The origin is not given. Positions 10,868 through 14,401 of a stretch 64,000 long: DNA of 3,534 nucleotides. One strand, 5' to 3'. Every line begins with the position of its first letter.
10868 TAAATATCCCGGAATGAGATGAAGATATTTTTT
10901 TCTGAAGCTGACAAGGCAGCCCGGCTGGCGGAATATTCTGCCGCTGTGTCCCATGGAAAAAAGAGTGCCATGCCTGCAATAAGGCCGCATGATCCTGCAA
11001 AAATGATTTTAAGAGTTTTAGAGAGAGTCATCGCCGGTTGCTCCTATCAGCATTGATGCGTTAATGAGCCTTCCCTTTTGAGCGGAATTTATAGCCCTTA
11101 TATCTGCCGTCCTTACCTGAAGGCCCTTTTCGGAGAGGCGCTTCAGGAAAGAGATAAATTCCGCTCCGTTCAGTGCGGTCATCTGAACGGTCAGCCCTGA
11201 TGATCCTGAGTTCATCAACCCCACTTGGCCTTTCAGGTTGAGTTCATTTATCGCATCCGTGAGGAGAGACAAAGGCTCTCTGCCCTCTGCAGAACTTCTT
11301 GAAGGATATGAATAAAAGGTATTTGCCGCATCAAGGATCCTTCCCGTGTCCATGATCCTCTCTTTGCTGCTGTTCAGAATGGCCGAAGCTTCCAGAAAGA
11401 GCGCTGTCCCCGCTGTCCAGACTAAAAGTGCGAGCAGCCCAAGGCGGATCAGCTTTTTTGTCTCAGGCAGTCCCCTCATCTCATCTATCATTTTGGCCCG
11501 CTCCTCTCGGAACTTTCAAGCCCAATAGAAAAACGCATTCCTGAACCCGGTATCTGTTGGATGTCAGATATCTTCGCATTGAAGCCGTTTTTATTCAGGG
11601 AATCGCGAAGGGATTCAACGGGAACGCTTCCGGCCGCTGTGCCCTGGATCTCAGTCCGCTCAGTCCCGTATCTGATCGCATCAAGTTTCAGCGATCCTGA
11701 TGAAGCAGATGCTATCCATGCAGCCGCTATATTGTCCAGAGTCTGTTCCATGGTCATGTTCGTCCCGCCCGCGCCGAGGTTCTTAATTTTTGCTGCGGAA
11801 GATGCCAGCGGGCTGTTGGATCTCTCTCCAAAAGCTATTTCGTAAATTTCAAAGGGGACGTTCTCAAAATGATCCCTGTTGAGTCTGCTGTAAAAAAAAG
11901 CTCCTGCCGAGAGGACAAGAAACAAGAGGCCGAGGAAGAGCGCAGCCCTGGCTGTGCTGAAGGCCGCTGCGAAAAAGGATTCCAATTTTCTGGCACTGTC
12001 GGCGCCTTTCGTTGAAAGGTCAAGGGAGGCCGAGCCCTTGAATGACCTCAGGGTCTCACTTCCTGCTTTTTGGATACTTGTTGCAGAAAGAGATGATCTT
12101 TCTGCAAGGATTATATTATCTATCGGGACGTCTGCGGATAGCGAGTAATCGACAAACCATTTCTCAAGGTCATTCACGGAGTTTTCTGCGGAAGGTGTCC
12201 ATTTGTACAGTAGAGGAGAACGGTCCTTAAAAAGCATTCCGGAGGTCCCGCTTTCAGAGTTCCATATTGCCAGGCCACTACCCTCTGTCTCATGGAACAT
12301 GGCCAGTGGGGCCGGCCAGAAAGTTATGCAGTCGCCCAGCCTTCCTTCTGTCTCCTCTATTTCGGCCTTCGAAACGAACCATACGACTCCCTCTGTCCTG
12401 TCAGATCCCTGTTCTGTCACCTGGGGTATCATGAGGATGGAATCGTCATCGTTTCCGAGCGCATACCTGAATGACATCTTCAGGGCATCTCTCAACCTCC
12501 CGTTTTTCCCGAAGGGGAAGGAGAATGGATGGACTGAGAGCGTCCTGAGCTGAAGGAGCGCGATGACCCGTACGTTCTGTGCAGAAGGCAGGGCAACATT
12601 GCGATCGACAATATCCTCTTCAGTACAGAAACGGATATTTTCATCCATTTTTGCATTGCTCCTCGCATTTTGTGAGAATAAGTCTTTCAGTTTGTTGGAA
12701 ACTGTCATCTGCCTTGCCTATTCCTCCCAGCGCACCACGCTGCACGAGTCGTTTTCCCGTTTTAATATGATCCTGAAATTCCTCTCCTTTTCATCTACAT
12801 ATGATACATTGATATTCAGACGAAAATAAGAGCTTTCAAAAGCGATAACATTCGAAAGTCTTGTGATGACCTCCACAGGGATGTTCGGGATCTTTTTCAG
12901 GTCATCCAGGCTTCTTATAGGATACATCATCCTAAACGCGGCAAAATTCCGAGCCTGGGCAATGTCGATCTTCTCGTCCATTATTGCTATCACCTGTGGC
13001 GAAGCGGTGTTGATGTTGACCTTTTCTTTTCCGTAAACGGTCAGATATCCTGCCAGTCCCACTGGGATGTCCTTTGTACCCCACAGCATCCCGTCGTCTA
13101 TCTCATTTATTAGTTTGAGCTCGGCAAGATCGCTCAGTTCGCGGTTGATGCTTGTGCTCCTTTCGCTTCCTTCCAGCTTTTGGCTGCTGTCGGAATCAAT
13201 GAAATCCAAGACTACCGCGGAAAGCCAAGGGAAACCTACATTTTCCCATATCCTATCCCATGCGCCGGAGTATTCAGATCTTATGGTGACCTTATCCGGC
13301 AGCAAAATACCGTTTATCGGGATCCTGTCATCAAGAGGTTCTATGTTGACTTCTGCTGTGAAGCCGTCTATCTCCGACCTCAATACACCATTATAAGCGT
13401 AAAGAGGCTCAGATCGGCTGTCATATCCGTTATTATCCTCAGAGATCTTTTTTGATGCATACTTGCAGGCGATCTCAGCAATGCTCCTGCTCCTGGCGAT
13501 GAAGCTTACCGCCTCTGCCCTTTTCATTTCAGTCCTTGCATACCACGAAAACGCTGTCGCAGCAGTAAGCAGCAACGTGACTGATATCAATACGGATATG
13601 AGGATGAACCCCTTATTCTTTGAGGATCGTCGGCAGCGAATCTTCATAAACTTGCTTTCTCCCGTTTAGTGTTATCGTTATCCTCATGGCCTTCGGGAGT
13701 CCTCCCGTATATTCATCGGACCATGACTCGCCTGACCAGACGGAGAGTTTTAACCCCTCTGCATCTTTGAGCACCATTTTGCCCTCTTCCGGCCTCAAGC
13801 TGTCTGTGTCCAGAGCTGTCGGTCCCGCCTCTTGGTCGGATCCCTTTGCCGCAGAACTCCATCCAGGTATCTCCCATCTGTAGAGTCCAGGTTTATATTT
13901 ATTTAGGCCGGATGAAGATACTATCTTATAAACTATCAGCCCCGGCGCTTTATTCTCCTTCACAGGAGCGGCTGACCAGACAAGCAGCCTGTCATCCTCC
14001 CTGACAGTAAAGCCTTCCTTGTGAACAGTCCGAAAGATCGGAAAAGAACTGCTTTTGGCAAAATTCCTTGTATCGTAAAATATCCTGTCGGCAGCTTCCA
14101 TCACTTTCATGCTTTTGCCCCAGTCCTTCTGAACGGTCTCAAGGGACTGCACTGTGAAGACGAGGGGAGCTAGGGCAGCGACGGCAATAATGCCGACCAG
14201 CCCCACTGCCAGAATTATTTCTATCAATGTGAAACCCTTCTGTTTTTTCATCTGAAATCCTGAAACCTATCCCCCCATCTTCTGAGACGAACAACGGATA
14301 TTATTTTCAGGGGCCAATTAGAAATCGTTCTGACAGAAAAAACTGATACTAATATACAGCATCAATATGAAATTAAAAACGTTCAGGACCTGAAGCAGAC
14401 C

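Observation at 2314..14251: Divergent, split type II secretion-like locus lacking several canonical parts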

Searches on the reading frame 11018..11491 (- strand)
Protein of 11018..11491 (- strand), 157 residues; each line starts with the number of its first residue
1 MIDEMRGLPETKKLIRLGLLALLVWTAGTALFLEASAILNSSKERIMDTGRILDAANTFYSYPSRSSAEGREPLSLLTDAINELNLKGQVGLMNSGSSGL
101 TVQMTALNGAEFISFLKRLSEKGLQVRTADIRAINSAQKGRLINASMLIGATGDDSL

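Call 3: search_protein_families(library=pfam, proteins=[window:11018-11491:-], max_evalue=0.1)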
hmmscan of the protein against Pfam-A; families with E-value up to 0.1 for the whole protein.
window:11018-11491:- (157 aa): 1 family
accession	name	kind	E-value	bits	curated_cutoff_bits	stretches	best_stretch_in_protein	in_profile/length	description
PF04612.17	T2SSM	-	0.00019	22.1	27.8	1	64-135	74-145/160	Type II secretion system (T2SS), protein M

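Call 4: search_protein_families(library=ncbifam, proteins=[window:11018-11491:-], max_evalue=0.1)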
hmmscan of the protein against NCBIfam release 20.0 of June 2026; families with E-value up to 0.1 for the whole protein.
window:11018-11491:- (157 aa): 3 families
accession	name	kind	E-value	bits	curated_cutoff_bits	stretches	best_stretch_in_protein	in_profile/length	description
NF041618.1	T2SS_M_SYNERG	exception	7.9e-31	107.2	120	1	2-151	3-155/157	type II secretion system protein GspM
TIGR02647.1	DNA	hypoth_equivalog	0.067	12.9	44.6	0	78-125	5-49/77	TIGR02647 family protein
NF004700.0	PRK06036.1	equivalog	0.071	12.1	528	1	74-137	33-96/339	S-methyl-5-thioribose-1-phosphate isomerase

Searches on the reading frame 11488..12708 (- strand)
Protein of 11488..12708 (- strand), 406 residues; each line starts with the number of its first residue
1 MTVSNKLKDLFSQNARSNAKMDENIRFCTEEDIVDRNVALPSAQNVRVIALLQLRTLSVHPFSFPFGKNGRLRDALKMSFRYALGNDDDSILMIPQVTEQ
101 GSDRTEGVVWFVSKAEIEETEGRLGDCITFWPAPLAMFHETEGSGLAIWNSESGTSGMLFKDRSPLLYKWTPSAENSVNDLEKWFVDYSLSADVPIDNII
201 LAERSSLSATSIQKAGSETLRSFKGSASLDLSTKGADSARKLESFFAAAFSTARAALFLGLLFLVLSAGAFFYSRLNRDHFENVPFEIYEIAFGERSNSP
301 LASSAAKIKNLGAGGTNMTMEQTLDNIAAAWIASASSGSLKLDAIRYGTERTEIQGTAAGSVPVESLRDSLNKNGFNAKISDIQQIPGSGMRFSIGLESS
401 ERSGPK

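Call 3: search_protein_families(library=pfam, proteins=[window:11488-12708:-], max_evalue=0.1)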
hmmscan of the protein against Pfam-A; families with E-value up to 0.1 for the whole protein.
window:11488-12708:- (406 aa): 0 families

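Call 4: search_protein_families(library=ncbifam, proteins=[window:11488-12708:-], max_evalue=0.1)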
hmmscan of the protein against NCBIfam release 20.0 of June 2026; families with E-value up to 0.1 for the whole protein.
window:11488-12708:- (406 aa): 2 families
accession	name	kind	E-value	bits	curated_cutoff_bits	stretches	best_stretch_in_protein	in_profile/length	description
NF041617.1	T2SS_L_SYNERG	exception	3.2e-100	335.7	150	1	47-400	28-385/387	type II secretion system protein GspL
TIGR01709.2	typeII_sec_gspL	equivalog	0.023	13.8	65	0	307-381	306-380/392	type II secretion system protein GspL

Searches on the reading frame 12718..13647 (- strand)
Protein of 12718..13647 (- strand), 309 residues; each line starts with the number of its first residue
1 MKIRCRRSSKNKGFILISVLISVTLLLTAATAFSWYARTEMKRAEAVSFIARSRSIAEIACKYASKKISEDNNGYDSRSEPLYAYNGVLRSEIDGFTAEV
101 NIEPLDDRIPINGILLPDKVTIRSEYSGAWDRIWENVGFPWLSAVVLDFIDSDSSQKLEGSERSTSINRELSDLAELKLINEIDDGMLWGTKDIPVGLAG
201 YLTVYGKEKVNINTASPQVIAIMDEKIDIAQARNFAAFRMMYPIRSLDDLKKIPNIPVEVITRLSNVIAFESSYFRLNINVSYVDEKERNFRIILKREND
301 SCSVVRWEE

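Call 3: search_protein_families(library=pfam, proteins=[window:12718-13647:-], max_evalue=0.1)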
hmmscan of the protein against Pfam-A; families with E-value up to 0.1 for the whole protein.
window:12718-13647:- (309 aa): 3 families
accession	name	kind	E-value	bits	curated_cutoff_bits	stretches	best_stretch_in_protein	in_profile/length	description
PF03934.19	T2SSK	-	1.1e-06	29.4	24.2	1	210-257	1-48/63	Type II secretion system (T2SS), protein K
PF12836.13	HHH_3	-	2.1e-05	24.9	27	1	207-264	3-60/65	Helix-hairpin-helix motif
PF07963.17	N_methyl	-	0.018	15.1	21.2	1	9-32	2-25/27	Prokaryotic N-terminal methylation motif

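Call 4: search_protein_families(library=ncbifam, proteins=[window:12718-13647:-], max_evalue=0.1)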
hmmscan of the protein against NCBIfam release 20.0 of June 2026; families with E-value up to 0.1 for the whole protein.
window:12718-13647:- (309 aa): 2 families
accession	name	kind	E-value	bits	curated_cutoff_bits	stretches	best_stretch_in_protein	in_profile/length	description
NF037980.1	T2SS_GspK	equivalog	6.9e-24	84.9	130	1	12-307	2-307/307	type II secretion system minor pseudopilin GspK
NF007660.0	PRK10332.1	equivalog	0.024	15.1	86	1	10-43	7-40/107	prepilin-type N-terminal cleavage/methylation domain-containing protein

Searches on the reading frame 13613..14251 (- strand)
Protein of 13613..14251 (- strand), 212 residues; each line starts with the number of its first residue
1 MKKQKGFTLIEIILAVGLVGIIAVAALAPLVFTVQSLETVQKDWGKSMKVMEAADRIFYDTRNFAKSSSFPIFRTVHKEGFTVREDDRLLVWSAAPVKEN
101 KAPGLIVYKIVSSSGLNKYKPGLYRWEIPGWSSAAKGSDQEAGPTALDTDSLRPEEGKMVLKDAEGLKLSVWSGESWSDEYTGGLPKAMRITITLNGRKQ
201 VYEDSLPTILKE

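Call 3: search_protein_families(library=pfam, proteins=[window:13613-14251:-], max_evalue=0.1)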
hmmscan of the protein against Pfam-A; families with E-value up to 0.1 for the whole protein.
window:13613-14251:- (212 aa): 2 families
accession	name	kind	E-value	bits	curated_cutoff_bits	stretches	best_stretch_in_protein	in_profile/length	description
PF07963.17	N_methyl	-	8.9e-08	31.8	21.2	1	1-27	1-27/27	Prokaryotic N-terminal methylation motif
PF11612.13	T2SSJ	-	0.0068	17.1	28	1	146-200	76-135/140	Type II secretion system (T2SS), protein J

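Call 4: search_protein_families(library=ncbifam, proteins=[window:13613-14251:-], max_evalue=0.1)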
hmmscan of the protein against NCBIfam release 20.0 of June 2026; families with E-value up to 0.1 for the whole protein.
window:13613-14251:- (212 aa): 14 families
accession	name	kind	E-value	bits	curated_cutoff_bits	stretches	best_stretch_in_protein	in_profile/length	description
TIGR02532.1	IV_pilin_GFxxxE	domain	3.8e-06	26.5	16.3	1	4-27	1-24/24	prepilin-type N-terminal cleavage/methylation domain-containing protein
NF041013.1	T4P_ComGE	equivalog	0.0011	19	49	1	2-30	1-29/83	competence type IV pilus minor pilin ComGE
TIGR01708.2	typeII_sec_gspH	equivalog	0.0012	18.8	80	1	4-34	1-31/169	type II secretion system minor pseudopilin GspH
NF041775.1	typeIV_PilA_Myxo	equivalog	0.0035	17.3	400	1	3-61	9-65/214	type IV pilin protein PilA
NF007862.0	PRK10574.1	equivalog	0.0059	16.7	138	1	1-25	1-25/145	prepilin peptidase-dependent pilin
NF007800.0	PRK10506.1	equivalog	0.013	15.3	158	1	1-25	5-29/163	prepilin peptidase-dependent protein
NF038304.1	EPS_HpsC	equivalog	0.023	14.2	200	1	2-47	18-60/318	hormogonium polysaccharide secretion pseudopilin HpsC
TIGR01711.1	gspJ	equivalog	0.032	14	64.85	0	5-41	1-36/192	type II secretion system minor pseudopilin GspJ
NF007848.0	PRK10557.1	equivalog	0.034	13.5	120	1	2-27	8-33/192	prepilin peptidase-dependent protein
TIGR01707.1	gspI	equivalog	0.036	14.6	44.35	1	6-35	1-30/101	type II secretion system minor pseudopilin GspI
NF009245.0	PRK12599.1-4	equivalog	0.049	13.9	114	1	5-40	60-96/121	cation:proton antiporter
TIGR01710.1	typeII_sec_gspG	equivalog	0.053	13.6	88.85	1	5-55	1-50/134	type II secretion system major pseudopilin GspG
NF007660.0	PRK10332.1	equivalog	0.068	13.7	86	0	1-30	5-33/107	prepilin-type N-terminal cleavage/methylation domain-containing protein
NF011429.0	PRK14857.1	equivalog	0.083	13.3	77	0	13-58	3-48/91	TatA/E family twin arginine-targeting protein translocase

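Call 51: search_solved_structures(query=A5, max_evalue=10, show_alignments=0)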
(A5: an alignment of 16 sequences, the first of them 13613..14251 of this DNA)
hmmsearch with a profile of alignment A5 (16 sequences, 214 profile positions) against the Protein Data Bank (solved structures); distinct sequences matched with E-value up to 10: 31.
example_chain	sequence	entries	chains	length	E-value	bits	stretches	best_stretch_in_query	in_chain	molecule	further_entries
7tgg_A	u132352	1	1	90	1.7e-06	30.8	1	3-29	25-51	Geopilin domain 1 protein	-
9egp_A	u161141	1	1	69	1.7e-06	30.8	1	3-28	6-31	Geopilin domain 1 protein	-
9laa_A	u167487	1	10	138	2.7e-06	30.2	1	1-28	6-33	Type IV pilin protein PilA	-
2m7g_A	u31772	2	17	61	0.00017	24.2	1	8-30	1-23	Geopilin domain 1 protein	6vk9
9lab_B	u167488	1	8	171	0.00034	23.3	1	2-27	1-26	MSHA major pilin subunit MshA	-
8tj2_C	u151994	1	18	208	0.00081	22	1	8-29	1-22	Type IV major pilin protein PilA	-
8p3b_A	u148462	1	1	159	0.0011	21.6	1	8-28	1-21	Fimbrial protein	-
5kua_A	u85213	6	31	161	0.0012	21.5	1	8-28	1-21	pilin | Neisseria meningitidis PilE variant SB-GATDH | Neisseria meningitidis PilE, SB-DATDH variant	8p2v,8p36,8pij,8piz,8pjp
8tum_e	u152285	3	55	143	0.0094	18.6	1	8-28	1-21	Type IV major pilin protein PilA | Pilin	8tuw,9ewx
1oqw_A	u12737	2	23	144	0.011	18.3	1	8-28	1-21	Fimbrial protein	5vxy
1ay2_A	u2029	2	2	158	0.033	16.8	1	8-28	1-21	TYPE 4 PILIN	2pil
3cfi_B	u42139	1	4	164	0.035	16.7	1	163-207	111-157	Type II secretory pathway, PSEUDOPILIN EpsJ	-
2ret_B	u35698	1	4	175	0.035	16.7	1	163-207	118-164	EpsJ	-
9xnc_G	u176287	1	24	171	0.052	16.1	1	8-29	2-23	Bacteria pilus (like)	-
2hi2_A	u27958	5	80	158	0.063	15.9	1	8-28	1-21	Fimbrial protein | PilA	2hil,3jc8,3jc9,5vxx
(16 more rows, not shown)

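Call 52: search_protein_families(library=pfam, alignment_id=A5, max_evalue=1)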
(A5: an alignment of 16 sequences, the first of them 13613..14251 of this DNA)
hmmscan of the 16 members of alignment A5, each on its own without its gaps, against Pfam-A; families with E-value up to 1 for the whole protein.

A. member 1, window:13613-14251:- (212 aa): 2 families
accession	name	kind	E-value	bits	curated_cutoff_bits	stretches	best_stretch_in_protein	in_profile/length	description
PF07963.17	N_methyl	-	8.9e-08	31.8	21.2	1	1-27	1-27/27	Prokaryotic N-terminal methylation motif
PF11612.13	T2SSJ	-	0.0068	17.1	28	1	146-200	76-135/140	Type II secretion system (T2SS), protein J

B. families by the number of members that match (of 16 scanned): 6 families
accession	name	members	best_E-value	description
PF07963.17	N_methyl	16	1.2e-08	Prokaryotic N-terminal methylation motif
PF11612.13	T2SSJ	7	5.1e-06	Type II secretion system (T2SS), protein J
PF16216.10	GxGYxYP_N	2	0.065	GxGYxYP_N 1st domain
PF22351.2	TraH_VirB8-like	1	0.071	TraH VirB8-like domain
PF00153.32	Mito_carr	1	0.12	Mitochondrial carrier protein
PF04472.17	SepF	1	0.14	Cell division protein SepF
